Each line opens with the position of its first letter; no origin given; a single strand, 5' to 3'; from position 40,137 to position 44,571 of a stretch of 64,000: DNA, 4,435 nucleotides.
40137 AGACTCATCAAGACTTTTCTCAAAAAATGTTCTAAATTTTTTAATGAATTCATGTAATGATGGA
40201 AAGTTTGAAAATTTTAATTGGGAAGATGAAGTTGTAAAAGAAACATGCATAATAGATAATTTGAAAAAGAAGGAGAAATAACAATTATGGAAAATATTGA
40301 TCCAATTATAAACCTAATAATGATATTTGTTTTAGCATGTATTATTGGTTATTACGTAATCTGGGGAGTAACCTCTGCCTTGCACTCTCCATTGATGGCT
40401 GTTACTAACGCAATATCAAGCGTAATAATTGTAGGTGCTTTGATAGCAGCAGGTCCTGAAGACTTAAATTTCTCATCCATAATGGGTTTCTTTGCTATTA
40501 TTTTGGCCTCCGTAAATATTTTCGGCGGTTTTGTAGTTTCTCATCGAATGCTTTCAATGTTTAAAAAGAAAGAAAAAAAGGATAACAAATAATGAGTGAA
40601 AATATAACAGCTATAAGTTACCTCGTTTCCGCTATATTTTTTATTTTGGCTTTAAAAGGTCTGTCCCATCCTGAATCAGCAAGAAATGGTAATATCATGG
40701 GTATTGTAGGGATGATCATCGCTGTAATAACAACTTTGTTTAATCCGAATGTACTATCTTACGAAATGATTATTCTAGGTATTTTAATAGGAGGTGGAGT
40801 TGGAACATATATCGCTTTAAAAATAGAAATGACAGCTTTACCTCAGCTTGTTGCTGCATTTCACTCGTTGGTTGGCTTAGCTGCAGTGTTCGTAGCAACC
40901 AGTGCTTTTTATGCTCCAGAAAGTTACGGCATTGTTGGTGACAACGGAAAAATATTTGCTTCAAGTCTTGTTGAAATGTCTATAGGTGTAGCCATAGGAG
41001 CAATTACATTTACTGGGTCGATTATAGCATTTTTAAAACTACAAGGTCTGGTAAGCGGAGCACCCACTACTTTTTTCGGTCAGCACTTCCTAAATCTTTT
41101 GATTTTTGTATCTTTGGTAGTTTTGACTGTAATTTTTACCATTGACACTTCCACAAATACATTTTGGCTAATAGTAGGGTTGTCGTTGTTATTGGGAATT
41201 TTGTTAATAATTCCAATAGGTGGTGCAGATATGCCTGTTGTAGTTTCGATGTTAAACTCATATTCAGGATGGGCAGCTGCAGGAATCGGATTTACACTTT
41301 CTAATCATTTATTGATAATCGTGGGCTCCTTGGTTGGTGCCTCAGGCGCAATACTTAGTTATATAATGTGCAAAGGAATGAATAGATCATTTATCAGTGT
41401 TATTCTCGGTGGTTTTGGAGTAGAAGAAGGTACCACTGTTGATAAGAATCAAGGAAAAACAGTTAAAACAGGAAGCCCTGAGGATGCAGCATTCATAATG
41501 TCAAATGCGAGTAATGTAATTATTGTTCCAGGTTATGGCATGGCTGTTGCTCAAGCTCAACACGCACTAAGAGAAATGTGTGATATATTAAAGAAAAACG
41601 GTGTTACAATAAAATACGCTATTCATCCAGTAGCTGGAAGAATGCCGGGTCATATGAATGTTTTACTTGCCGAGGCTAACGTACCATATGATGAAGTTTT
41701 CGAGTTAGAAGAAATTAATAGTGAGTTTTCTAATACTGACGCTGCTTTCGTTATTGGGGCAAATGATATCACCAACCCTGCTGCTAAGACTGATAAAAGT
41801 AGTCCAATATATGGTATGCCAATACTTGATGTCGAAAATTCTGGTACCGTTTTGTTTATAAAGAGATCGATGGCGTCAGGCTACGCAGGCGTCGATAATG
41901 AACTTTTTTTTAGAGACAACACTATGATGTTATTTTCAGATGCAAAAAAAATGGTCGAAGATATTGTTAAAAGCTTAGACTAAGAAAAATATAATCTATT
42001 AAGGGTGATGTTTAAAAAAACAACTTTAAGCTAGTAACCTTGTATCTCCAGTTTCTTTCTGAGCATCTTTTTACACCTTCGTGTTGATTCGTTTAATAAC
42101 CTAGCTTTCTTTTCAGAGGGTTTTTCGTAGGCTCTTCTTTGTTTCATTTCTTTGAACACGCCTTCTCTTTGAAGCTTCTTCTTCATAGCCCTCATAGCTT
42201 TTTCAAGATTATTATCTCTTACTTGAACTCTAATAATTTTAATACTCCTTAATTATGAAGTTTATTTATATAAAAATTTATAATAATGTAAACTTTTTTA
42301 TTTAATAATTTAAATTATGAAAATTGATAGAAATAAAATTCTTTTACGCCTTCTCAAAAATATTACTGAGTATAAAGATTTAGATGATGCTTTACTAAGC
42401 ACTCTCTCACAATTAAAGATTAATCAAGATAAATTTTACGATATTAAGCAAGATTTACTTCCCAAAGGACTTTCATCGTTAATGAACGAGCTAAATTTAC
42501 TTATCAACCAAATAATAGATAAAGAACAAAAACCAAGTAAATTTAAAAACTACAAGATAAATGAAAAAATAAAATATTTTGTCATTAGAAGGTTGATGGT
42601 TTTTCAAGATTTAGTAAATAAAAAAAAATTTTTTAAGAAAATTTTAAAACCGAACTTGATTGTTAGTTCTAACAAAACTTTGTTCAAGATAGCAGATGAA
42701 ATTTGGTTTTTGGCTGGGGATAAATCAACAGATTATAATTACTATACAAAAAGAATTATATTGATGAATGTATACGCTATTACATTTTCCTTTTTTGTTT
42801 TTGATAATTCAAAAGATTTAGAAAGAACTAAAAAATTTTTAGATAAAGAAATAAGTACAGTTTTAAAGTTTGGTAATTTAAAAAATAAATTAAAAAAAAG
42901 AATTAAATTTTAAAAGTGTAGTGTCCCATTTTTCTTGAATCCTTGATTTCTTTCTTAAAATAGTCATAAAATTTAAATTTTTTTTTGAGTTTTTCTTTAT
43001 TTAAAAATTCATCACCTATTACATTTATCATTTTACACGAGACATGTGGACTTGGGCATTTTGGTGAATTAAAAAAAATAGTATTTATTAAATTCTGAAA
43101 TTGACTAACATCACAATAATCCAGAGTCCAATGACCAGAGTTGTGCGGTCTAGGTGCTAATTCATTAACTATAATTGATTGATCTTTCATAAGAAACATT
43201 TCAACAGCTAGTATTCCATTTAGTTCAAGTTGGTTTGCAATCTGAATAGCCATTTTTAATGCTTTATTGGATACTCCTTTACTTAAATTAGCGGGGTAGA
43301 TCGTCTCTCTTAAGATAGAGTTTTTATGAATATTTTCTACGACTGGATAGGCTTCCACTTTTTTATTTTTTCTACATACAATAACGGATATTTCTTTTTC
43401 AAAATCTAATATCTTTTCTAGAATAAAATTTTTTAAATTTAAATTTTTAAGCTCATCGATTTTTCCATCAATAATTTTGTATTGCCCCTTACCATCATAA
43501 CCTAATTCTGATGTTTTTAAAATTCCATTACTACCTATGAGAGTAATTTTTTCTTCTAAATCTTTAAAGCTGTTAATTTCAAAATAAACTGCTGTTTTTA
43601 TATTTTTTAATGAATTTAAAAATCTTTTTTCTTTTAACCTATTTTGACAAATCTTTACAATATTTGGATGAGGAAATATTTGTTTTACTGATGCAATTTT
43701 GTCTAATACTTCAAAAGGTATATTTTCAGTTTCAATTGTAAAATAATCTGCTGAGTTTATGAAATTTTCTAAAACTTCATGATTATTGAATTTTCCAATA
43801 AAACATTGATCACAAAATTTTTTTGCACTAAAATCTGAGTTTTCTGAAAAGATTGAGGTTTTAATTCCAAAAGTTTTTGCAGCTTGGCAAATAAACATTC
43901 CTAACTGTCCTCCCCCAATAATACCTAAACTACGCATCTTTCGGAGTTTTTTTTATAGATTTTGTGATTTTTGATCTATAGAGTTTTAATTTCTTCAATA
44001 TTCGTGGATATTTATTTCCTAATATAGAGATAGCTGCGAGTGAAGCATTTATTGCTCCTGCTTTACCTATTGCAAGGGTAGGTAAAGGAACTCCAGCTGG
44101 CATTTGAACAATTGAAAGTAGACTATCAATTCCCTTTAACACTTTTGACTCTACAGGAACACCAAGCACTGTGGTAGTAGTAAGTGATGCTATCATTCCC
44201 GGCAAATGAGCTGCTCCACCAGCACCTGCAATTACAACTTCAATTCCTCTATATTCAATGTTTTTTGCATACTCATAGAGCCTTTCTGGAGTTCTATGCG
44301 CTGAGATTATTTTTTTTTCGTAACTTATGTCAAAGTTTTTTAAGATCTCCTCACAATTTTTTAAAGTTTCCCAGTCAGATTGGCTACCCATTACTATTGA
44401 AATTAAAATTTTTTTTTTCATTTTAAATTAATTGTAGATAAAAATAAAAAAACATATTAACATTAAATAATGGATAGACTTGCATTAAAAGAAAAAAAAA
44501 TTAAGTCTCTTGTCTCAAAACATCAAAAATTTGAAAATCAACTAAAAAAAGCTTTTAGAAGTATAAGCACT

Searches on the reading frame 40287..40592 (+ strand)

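Call 11: search_protein_families(library=ncbifam, proteins=[window:40287-40592:+], max_evalue=0.00001)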
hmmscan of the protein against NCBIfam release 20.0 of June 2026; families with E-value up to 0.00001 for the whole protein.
window:40287-40592:+ (101 aa): 2 families
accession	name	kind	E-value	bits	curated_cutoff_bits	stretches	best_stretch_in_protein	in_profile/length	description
NF006942.0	PRK09424.1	equivalog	5.2e-34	117.8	383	1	8-94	424-509/510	Re/Si-specific NAD(P)(+) transhydrogenase subunit alpha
TIGR00561.1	pntA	equivalog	2.7e-31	108.8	444.4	1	11-94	427-510/511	Re/Si-specific NAD(P)(+) transhydrogenase subunit alpha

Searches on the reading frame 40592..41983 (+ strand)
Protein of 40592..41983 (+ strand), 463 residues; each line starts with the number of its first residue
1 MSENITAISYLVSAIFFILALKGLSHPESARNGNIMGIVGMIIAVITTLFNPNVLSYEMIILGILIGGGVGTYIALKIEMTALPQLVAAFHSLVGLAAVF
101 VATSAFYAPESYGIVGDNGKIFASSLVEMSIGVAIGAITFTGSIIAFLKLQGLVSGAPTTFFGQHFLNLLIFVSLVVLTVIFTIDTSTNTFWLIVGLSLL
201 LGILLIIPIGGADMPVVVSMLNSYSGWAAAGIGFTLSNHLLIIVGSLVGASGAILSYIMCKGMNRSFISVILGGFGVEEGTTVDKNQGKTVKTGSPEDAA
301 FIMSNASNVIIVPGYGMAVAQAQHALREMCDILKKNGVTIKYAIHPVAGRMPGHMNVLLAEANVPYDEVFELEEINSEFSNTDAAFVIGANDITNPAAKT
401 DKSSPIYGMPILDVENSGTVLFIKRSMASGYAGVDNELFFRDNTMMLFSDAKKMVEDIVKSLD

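Call 11: search_protein_families(library=ncbifam, proteins=[window:40592-41983:+], max_evalue=0.00001)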
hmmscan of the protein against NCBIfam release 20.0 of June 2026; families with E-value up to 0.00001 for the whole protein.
window:40592-41983:+ (463 aa): 1 family
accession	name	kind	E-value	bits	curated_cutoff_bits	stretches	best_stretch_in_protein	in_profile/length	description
NF006974.0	PRK09444.1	equivalog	2.8e-166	554.4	689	1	1-462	1-460/460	Re/Si-specific NAD(P)(+) transhydrogenase subunit beta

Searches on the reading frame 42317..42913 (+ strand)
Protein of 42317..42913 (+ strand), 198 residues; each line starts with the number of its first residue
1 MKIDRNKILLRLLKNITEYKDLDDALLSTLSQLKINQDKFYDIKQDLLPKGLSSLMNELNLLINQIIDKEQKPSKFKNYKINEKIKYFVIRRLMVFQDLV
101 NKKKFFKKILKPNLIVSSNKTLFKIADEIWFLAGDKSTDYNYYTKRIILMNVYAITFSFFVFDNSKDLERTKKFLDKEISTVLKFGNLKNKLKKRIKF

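Call 11: search_protein_families(library=ncbifam, proteins=[window:42317-42913:+], max_evalue=0.00001)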
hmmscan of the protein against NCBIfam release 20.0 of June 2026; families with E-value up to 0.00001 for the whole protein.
window:42317-42913:+ (198 aa): 1 family
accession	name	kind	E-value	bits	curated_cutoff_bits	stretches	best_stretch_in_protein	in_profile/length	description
TIGR02396.1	diverge_rpsU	hypoth_equivalog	9.1e-31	107.2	74.55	1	43-192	34-186/186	COQ9 family protein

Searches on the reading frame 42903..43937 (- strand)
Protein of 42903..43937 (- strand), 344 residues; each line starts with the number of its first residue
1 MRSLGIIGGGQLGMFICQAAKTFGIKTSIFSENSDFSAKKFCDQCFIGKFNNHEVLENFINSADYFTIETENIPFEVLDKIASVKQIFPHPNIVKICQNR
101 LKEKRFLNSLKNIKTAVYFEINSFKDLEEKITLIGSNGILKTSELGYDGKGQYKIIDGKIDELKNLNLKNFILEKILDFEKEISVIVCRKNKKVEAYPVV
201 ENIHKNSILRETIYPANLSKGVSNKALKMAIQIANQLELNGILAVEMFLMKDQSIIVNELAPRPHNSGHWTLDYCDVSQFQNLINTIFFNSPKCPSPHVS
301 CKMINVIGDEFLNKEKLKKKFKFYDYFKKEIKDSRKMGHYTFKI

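Call 11: search_protein_families(library=ncbifam, proteins=[window:42903-43937:-], max_evalue=0.00001)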
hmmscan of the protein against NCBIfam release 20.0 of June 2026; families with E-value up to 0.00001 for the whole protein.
window:42903-43937:- (344 aa): 11 families
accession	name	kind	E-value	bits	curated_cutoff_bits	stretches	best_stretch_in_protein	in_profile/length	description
NF004676.0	PRK06019.1-2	equivalog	8.1e-98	327.8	387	1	3-341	12-354/363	5-(carboxyamino)imidazole ribonucleotide synthase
NF004675.0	PRK06019.1-1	equivalog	5.5e-96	321.6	375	1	3-342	11-355/375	5-(carboxyamino)imidazole ribonucleotide synthase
NF004679.0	PRK06019.1-5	equivalog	4.6e-92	308.7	326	1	2-342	3-350/376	5-(carboxyamino)imidazole ribonucleotide synthase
TIGR01161.1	purK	equivalog_domain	1.3e-88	297.7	318.4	1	4-342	2-351/362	5-(carboxyamino)imidazole ribonucleotide synthase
NF004677.0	PRK06019.1-3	equivalog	2.9e-85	286.4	441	1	3-342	13-365/389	5-(carboxyamino)imidazole ribonucleotide synthase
NF004680.0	PRK06019.1-6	equivalog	1.4e-55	188.7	327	1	4-341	20-373/405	5-(carboxyamino)imidazole ribonucleotide synthase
NF004678.0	PRK06019.1-4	equivalog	5e-54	183.4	444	1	4-340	4-318/355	5-(carboxyamino)imidazole ribonucleotide synthase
NF006766.0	PRK09288.1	equivalog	5.2e-27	94.6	339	1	6-281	17-302/396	formate-dependent phosphoribosylglycinamide formyltransferase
TIGR01142.1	purT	equivalog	1.2e-21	77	502.15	1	6-281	4-289/380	phosphoribosylglycinamide formyltransferase 2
NF053643.1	Ddl_archaea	equivalog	5.3e-10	38.8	500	1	87-286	94-294/367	putative pseudomurein biosynthesis ATP-grasp protein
TIGR03909.1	pyrrolys_PylC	equivalog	1.8e-06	27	248.3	0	4-253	2-243/374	3-methylornithine--L-lysine ligase PylC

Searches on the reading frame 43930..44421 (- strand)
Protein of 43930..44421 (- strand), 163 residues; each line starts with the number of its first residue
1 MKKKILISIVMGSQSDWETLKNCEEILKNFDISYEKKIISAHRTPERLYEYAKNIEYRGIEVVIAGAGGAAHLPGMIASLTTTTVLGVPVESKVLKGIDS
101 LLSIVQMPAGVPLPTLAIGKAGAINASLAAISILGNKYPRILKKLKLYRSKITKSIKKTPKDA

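Call 11: search_protein_families(library=ncbifam, proteins=[window:43930-44421:-], max_evalue=0.00001)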
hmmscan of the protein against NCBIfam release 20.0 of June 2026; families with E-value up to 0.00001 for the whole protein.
window:43930-44421:- (163 aa): 2 families
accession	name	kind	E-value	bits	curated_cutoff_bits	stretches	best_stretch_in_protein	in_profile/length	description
TIGR01162.1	purE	equivalog_domain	6.2e-58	194.7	149.6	1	7-161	1-153/156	5-(carboxyamino)imidazole ribonucleotide mutase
NF033503.1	LarB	equivalog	2e-06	27.6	175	1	4-105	79-181/209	nickel pincer cofactor biosynthesis protein LarB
